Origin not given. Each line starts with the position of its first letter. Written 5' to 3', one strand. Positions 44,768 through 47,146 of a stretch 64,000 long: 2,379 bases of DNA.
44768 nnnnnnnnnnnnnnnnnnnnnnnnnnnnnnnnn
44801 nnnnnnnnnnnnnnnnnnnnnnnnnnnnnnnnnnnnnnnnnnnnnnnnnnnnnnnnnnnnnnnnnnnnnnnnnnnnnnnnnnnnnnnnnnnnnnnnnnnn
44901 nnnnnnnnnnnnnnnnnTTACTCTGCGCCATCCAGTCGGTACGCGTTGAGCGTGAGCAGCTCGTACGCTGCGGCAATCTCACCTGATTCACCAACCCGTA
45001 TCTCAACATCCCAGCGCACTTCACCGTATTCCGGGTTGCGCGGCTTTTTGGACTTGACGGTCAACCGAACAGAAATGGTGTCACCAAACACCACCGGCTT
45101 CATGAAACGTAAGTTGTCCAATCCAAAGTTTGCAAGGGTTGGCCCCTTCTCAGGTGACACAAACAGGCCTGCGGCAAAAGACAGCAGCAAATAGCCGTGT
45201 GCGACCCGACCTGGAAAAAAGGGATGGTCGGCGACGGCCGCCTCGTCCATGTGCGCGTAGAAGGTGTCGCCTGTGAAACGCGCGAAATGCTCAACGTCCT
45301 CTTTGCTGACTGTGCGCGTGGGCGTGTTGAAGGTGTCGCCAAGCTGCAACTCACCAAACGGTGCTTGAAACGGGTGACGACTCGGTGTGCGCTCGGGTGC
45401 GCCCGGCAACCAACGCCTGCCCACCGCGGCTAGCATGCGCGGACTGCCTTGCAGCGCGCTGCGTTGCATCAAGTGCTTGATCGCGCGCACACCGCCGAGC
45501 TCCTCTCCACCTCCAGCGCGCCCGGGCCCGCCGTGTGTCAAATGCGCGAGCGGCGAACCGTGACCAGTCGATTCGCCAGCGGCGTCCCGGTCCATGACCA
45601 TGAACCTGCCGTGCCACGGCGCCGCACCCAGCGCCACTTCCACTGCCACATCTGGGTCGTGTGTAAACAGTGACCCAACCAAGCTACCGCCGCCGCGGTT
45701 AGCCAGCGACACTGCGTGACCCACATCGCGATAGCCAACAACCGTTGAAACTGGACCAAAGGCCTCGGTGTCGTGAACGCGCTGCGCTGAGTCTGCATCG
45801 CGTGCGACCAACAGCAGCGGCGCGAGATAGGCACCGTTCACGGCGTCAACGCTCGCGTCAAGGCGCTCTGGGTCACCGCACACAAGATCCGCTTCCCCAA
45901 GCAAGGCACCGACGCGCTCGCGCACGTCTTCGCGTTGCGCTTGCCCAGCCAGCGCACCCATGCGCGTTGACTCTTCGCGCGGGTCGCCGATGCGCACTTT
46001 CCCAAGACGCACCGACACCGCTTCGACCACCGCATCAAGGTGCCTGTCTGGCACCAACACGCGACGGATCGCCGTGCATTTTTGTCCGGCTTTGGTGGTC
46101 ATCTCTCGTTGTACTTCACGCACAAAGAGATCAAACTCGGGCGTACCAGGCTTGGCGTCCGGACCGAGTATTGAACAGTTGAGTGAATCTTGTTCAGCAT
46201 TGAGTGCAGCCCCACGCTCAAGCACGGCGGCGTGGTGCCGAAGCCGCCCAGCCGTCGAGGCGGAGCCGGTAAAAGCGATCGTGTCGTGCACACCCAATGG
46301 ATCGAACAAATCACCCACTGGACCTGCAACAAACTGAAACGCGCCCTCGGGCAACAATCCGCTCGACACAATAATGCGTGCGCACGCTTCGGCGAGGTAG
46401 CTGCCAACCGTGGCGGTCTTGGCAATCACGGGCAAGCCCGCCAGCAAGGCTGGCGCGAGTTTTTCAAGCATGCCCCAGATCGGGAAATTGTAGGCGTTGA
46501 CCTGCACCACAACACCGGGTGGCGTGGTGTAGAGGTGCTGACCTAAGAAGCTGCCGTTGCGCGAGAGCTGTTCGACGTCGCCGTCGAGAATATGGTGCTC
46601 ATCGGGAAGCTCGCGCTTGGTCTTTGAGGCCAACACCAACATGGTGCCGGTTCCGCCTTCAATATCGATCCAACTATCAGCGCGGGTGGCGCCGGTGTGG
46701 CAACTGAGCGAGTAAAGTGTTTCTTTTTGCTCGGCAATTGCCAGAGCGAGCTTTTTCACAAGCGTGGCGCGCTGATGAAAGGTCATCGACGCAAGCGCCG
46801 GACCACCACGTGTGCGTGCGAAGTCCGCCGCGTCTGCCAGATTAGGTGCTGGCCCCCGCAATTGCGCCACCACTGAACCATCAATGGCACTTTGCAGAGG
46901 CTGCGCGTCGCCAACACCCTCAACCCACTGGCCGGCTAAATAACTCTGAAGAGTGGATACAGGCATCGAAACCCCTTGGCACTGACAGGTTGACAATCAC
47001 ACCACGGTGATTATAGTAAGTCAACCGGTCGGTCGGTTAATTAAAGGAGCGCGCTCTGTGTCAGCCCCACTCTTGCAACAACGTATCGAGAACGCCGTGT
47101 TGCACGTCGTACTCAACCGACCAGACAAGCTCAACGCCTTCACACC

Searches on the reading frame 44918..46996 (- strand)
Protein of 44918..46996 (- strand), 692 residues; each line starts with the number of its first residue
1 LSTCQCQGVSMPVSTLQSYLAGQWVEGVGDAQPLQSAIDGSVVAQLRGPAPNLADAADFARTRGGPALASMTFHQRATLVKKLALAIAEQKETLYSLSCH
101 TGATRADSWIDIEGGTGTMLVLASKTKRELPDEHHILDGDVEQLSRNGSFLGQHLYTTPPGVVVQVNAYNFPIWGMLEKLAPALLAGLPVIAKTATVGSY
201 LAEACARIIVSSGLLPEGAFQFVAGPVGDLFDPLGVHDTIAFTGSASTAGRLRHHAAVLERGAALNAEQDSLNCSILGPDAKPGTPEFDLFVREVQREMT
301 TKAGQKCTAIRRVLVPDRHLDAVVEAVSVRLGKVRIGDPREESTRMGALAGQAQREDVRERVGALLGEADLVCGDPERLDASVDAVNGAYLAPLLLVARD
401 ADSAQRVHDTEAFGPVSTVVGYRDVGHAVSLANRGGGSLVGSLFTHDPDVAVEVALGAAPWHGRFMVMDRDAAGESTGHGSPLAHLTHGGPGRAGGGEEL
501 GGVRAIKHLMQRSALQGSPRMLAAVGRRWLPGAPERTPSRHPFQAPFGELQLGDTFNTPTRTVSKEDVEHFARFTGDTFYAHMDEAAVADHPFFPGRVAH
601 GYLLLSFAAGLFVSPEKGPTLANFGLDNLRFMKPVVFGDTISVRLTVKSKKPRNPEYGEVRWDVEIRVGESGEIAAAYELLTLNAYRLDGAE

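Call 3: search_protein_families(library=pfam, proteins=[window:44918-46996:-], max_evalue=1)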
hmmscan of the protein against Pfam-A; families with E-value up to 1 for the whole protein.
window:44918-46996:- (692 aa): 4 families
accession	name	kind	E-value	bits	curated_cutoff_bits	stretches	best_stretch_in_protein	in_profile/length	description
PF00171.27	Aldedh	-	3.9e-55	187.7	23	1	24-455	1-412/461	Aldehyde dehydrogenase family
PF01575.25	MaoC_dehydratas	-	4.9e-23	81.5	27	1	552-654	6-108/123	MaoC like domain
PF19315.5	MC_hydratase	-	0.0058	16.2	26.5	1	577-679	57-159/353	Mesaconyl-CoA hydratase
PF13452.11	FAS1_DH_region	-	0.019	15.5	22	1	553-649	4-102/132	FAS1-like, dehydratase domain region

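Call 39: list_cluster_members(proteins=[P0001, window:44918-46996:-, window:41459-42652:-])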
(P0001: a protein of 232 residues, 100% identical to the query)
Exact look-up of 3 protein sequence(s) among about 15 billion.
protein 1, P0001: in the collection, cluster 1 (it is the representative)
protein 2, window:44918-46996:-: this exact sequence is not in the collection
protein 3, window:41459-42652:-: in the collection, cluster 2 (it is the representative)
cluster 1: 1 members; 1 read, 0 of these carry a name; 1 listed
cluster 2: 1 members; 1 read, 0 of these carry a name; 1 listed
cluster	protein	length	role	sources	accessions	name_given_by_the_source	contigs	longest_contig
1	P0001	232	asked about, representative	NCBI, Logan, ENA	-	-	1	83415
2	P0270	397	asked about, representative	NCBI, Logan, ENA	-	-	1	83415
